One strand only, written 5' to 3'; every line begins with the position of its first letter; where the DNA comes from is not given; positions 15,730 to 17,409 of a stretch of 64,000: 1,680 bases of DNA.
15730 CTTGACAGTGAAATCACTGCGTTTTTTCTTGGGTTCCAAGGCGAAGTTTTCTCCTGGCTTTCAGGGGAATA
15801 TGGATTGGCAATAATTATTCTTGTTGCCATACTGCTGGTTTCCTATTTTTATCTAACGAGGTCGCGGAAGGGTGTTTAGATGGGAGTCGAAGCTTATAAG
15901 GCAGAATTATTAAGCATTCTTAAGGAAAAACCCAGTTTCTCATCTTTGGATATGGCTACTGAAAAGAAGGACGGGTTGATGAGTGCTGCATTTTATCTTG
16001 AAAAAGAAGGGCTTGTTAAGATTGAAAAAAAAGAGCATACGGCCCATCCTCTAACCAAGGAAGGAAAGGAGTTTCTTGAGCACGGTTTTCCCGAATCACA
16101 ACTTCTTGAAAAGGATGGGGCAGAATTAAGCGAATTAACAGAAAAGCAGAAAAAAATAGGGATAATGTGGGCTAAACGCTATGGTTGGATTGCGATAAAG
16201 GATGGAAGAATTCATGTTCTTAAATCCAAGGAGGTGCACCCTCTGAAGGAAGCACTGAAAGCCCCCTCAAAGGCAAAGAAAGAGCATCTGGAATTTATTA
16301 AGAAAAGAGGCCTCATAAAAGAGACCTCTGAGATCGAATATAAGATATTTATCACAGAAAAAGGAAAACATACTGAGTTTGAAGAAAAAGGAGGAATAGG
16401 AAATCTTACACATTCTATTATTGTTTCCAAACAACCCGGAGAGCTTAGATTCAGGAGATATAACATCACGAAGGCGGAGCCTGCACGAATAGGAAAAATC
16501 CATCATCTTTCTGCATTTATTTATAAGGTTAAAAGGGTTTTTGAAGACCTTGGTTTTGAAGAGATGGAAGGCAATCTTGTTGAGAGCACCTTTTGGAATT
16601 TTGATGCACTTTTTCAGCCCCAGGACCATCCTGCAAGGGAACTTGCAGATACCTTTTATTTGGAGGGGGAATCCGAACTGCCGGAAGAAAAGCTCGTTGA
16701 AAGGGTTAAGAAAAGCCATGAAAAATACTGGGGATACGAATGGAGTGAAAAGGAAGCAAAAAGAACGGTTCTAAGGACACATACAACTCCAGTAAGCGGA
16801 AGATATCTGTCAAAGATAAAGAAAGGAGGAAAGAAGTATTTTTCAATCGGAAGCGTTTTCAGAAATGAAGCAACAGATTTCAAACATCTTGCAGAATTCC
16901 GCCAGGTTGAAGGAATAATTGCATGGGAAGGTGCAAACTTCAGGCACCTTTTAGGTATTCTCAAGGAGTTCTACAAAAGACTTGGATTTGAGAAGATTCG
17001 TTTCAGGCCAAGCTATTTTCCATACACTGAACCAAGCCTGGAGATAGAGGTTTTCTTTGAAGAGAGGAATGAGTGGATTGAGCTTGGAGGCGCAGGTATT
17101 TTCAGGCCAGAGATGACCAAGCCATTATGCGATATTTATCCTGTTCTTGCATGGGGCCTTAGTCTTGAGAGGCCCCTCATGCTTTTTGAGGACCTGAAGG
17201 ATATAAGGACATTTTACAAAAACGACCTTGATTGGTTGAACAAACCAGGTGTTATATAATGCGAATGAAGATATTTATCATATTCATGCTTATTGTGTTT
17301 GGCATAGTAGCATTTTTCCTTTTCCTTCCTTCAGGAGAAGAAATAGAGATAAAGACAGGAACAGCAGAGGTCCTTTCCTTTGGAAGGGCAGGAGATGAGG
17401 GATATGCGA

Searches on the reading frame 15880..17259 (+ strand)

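Call 46: search_protein_families(library=pfam, proteins=[window:15880-17259:+], max_evalue=0.00001)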
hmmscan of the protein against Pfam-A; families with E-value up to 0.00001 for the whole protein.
window:15880-17259:+ (459 aa): 1 family
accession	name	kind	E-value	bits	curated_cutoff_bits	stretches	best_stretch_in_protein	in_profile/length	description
PF01409.25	tRNA-synt_2d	-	4.1e-83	279.1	19.8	1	199-454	8-244/246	tRNA synthetases class II core domain (F)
